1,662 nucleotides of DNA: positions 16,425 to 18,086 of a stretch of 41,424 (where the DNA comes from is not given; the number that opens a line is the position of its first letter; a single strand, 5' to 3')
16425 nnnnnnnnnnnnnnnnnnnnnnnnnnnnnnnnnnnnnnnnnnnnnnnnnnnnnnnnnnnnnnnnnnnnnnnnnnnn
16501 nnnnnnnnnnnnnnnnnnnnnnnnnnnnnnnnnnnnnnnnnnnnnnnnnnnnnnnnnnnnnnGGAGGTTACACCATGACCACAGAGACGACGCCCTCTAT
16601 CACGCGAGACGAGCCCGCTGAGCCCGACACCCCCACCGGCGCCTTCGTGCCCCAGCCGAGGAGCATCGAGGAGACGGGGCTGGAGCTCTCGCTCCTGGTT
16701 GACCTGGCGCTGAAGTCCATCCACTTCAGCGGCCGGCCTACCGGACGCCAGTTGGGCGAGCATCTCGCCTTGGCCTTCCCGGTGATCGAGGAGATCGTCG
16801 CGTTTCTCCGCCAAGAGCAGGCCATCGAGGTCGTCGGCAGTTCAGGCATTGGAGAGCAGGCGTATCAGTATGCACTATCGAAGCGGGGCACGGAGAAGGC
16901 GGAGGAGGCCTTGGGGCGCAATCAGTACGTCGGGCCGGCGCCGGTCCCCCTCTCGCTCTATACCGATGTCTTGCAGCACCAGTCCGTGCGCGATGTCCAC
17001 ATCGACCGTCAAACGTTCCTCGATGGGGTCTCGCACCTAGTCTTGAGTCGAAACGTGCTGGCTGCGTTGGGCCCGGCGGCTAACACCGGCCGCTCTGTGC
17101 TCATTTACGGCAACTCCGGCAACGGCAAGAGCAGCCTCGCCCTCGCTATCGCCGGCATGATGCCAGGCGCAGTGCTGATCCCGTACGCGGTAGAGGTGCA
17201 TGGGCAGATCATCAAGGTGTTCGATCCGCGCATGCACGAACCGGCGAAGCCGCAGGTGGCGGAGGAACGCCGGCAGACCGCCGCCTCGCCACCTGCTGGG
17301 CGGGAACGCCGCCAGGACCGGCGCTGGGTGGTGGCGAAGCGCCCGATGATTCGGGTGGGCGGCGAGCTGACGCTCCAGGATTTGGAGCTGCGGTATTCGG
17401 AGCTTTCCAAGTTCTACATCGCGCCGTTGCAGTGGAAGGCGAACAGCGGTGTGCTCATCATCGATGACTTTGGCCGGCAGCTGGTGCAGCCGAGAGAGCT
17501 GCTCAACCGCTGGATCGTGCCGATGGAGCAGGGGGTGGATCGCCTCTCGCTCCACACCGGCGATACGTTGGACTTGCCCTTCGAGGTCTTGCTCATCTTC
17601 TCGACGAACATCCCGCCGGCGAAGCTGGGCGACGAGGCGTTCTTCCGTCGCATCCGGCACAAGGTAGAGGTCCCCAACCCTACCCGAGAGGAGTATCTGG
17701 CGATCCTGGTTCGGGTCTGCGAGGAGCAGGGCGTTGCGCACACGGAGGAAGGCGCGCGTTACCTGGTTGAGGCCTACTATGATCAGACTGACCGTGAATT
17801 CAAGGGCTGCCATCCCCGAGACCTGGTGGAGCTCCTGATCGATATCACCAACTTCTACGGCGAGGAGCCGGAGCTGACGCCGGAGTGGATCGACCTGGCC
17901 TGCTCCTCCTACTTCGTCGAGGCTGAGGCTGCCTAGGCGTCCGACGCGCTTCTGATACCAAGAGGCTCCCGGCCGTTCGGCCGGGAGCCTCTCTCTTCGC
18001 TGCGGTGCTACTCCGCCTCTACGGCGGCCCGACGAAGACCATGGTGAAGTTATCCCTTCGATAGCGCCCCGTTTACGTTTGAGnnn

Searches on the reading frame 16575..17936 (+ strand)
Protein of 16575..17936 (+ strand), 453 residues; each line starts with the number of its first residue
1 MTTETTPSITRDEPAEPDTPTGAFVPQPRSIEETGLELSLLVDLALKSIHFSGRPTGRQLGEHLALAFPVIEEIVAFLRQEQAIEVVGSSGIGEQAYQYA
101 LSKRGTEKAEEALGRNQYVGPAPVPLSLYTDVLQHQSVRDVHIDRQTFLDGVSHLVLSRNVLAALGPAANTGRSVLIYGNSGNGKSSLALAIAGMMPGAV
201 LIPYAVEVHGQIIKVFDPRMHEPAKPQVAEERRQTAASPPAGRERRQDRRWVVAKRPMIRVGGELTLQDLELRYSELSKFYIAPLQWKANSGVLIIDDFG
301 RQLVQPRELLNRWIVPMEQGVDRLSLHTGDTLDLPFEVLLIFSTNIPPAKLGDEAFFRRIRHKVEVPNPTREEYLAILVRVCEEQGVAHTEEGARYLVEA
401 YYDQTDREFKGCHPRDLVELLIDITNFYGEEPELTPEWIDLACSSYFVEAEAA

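Call 6: search_protein_families(library=pfam, proteins=[window:16575-17936:+], max_evalue=0.01)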
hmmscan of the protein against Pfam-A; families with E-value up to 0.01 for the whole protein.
window:16575-17936:+ (453 aa): 5 families
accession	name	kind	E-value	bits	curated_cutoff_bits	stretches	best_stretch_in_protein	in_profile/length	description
PF20703.3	nSTAND1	-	7.2e-05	23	27.1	1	170-390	31-208/379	Novel STAND NTPase 1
PF13191.12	AAA_16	-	7.8e-05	23.7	32.6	1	161-310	12-152/167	AAA ATPase domain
PF00158.32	Sigma54_activat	-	0.0047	17.1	20.2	0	160-192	10-42/168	Sigma-54 interaction domain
PF00005.33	ABC_tran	-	0.0055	17.7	25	0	170-197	9-36/137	ABC transporter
PF01078.27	Mg_chelatase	-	0.0057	16.5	20.3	0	164-198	14-48/207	Magnesium chelatase, subunit ChlI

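Call 19: find_homologous_proteins(query=window:16575-17933:+, max_evalue=0.00001)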
Query window:16575-17933:+ (453 aa): 7972 proteins with E <= 0.00001 among 8000 candidates; the best 120 are listed.
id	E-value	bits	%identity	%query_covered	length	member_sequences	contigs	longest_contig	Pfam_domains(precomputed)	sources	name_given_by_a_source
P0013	9.9e-291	982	95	100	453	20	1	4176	PF13191.13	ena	-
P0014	3.0e-233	793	77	100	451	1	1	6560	PF13191.13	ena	-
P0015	3.4e-223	760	73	100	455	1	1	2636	-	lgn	-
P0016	2.4e-222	757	73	100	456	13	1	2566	-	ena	-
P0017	1.7e-220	751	71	100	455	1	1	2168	-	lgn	-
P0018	3.6e-220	750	73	98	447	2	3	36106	PF13191.13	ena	-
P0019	8.4e-220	748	72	100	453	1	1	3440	PF13191.13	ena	-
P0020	3.4e-219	746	71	98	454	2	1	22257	PF13191.13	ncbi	-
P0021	2.0e-218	744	72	100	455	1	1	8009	PF13191.13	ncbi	-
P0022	5.3e-218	742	73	99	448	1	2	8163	PF13191.13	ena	-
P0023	9.1e-218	742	71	100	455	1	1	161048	PF13191.13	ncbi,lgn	-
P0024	4.1e-216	736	71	100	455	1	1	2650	PF13191.13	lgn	-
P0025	4.3e-215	733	69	100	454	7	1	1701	-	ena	-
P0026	1.9e-214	731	70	100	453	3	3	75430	PF13191.13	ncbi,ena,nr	ncbi:MAG: ATP-binding protein [Chloroflexi bacterium]|nr:ATP-binding protein [Chloroflexota bacteriu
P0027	2.1e-213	727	70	100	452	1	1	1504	PF00158.33,PF13191.13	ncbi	-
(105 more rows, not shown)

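Call 21: find_related_loci(query=A2, collection=genome_contigs, flank=3500)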
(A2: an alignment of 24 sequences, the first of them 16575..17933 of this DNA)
Query A2 (453 aa) in genome_contigs; peptide patterns used: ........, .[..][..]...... (x = any residue, [..] = any of these).
600 stretches matched a pattern (row limit reached: there are more); 542 encode a relative of the query (tblastn E <= 1e-3); the best 80 are kept; 80 distinct loci.
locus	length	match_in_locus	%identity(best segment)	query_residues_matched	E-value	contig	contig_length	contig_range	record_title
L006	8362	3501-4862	71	1-453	0e+0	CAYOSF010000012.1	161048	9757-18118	MAG TPA_asm: uncultured Dehalococcoidia bacterium isolate SRP323688_co1_41 genome assembly, contig: NODE_182_length_1610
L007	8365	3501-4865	66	1-453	0e+0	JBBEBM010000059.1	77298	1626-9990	MAG: Dehalococcoidia bacterium isolate LejiaF_67_20 Lejia_F_532_length_77298_cov_12, whole genome shotgun sequence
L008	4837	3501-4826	66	8-453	0e+0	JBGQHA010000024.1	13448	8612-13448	MAG: Dehalococcoidia bacterium isolate OBJ2_061818_090_14 k141_763661_length_13448_cov_69.6400, whole genome shotgun seq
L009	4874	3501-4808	60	15-451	0e+0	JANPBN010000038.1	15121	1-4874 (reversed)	MAG: Dehalococcoidia bacterium isolate VAR_78_metabat_68 VAR_78_k141_1170955, whole genome shotgun sequence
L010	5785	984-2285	59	21-451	2e-178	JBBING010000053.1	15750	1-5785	MAG: Chloroflexota bacterium isolate BQF170218_bin_250 NODE_1860_length_15750_cov_7.235170, whole genome shotgun sequenc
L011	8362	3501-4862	57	1-448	7e-171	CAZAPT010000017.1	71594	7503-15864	MAG TPA_asm: uncultured Dehalococcoidia bacterium isolate binchicken_co185_280 genome assembly, contig: NODE_484_length_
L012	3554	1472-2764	58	19-449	4e-171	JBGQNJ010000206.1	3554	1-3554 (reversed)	MAG: Dehalococcoidia bacterium isolate OBJ2_061818_130_50 k141_134586_length_3554_cov_10.0000, whole genome shotgun sequ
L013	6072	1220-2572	54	2-449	1e-163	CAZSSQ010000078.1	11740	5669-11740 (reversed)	MAG TPA_asm: uncultured Dehalococcoidia bacterium isolate binchicken_co89_553 genome assembly, contig: NODE_10837_length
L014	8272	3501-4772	62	24-448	0e+0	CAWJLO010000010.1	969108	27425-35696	MAG: uncultured Chloroflexia bacterium isolate MFD02416.bin.1.78 genome assembly, contig: contig_29475, whole genome sho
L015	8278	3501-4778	54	24-449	3e-158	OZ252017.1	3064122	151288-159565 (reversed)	MAG: Dehalococcoidia bacterium isolate 269eec37-9028-46a2-b046-2e90d855f498 genome assembly, chromosome: 1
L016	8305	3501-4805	52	15-449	3e-152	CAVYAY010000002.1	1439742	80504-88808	MAG: uncultured Chloroflexia bacterium isolate MFD04944.bin.2.8 genome assembly, contig: contig_26219, whole genome shot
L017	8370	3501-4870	53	5-452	2e-128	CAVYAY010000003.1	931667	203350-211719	MAG: uncultured Chloroflexia bacterium isolate MFD04944.bin.2.8 genome assembly, contig: contig_53600, whole genome shot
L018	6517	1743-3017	45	26-453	5e-122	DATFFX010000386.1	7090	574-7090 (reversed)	MAG TPA_asm: Gemmatimonadales bacterium isolate SMAG_U8647 k141_2149657, whole genome shotgun sequence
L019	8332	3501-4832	45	8-453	2e-118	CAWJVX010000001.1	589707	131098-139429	MAG: uncultured Gemmatimonadales bacterium isolate MFD09206.bin.1.39 genome assembly, contig: contig_10090, whole genome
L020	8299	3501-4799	42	14-449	6e-118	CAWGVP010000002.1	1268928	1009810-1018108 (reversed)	MAG: uncultured Gemmatimonadales bacterium isolate MFD09206.bin.1.208 genome assembly, contig: contig_2445, whole genome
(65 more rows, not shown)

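Call 38: find_encoding_contigs(protein=P0014, flank=2500, max_places=3)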
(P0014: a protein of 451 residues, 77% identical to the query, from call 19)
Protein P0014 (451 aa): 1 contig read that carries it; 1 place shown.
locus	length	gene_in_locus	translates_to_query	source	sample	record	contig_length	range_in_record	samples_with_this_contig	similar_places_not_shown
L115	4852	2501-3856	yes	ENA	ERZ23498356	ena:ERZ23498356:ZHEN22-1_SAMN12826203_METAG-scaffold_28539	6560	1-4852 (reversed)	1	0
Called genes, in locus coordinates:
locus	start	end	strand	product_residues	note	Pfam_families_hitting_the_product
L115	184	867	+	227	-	-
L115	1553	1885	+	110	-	-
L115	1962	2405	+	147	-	-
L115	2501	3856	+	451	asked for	PF13191:AAA_16 (weak)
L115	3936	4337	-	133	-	PF00188:CAP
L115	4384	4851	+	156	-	?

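Call 39: find_encoding_contigs(protein=P0018, flank=2500, max_places=3)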
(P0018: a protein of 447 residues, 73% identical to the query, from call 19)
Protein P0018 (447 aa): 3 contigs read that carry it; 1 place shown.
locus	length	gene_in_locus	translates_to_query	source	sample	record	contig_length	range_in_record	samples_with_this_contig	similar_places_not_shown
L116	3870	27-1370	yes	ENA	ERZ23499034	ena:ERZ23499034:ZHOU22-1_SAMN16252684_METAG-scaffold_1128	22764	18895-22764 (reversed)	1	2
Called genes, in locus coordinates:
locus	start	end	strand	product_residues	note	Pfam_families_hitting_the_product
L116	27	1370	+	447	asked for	PF13191:AAA_16 (weak)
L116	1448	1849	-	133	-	PF00188:CAP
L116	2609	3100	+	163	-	PF00572:Ribosomal_L13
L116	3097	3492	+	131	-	PF00380:Ribosomal_S9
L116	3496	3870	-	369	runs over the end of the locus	PF01380:SIS (faint), PF10432:bact-PGI_C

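Call 40: find_encoding_contigs(protein=P0020, flank=2500, max_places=3)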
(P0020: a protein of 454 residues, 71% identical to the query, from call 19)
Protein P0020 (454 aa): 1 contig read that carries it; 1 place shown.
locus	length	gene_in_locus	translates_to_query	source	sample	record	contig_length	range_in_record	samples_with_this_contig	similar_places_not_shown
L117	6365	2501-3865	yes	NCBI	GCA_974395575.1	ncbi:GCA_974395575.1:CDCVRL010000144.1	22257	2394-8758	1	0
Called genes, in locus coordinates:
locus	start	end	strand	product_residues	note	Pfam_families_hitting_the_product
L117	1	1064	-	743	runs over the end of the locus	PF00092:VWA, PF13519:VWA_2, PF13768:VWA_3 (weak)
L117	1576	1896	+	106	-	-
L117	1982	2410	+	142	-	-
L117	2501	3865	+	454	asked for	PF13191:AAA_16 (weak)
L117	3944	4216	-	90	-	-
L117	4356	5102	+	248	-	-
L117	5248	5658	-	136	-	PF00903:Glyoxalase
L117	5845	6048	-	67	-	-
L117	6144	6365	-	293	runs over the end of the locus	PF00188:CAP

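Call 61: find_encoding_contigs(protein=P0022, flank=2000, max_places=3)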
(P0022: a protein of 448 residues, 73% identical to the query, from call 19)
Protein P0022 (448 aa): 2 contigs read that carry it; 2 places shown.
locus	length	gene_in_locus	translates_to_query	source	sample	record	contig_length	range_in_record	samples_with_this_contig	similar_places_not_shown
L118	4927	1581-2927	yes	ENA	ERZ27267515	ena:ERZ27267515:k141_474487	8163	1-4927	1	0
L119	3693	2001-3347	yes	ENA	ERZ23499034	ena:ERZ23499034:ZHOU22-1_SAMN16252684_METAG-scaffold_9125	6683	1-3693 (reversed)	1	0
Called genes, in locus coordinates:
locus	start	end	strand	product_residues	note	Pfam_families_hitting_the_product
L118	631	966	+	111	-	-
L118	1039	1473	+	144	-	-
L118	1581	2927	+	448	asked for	PF13191:AAA_16 (weak)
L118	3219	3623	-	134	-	PF00188:CAP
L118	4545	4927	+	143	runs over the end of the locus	PF00164:Ribosom_S12_S23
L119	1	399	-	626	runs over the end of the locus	PF00092:VWA, PF13519:VWA_2, PF13768:VWA_3, PF17957:Big_7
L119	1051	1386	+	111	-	-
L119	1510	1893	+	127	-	-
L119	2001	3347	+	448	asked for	PF13191:AAA_16 (weak)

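Call 62: find_encoding_contigs(protein=P0021, flank=2000, max_places=3)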
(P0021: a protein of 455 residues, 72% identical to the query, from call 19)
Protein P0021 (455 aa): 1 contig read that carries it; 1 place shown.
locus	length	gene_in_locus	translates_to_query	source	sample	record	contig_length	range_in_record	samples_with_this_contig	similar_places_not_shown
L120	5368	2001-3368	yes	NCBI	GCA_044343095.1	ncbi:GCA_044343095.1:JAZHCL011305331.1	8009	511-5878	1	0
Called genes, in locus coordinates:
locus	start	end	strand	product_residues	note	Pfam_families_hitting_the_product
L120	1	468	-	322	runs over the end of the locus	PF05762:VWA_CoxE (weak), PF00092:VWA, PF13519:VWA_2, PF13768:VWA_3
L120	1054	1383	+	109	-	-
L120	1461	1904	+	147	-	-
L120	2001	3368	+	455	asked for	PF13191:AAA_16 (faint)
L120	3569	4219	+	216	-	-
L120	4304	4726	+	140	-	-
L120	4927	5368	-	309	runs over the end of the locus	PF00188:CAP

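Call 63: find_encoding_contigs(protein=P0026, flank=2000, max_places=3)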
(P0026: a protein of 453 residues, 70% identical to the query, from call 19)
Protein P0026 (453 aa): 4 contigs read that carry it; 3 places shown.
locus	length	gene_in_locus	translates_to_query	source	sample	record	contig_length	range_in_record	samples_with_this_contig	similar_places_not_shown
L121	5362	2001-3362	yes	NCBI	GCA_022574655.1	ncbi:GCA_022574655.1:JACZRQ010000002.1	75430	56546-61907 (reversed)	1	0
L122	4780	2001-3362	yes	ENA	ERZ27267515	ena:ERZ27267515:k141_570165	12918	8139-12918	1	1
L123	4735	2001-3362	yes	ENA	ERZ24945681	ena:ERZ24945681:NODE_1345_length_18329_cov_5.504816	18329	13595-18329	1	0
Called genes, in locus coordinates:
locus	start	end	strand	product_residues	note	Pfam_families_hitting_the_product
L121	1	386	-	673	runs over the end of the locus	PF00092:VWA, PF13519:VWA_2, PF13768:VWA_3, PF17957:Big_7 (faint)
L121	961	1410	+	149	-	-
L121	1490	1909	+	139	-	-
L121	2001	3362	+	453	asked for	PF13191:AAA_16 (weak)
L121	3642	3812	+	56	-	-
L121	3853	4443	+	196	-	-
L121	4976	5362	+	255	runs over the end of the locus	PF01636:APH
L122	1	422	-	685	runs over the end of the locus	PF00092:VWA, PF13519:VWA_2, PF13768:VWA_3, PF17957:Big_7 (faint)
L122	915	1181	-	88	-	-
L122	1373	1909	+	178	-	-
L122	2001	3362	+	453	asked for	PF13191:AAA_16 (weak)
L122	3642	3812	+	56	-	-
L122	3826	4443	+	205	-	-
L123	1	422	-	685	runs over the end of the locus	PF00092:VWA, PF13519:VWA_2, PF13768:VWA_3, PF17957:Big_7 (faint)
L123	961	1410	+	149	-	-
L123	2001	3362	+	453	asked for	PF13191:AAA_16 (weak)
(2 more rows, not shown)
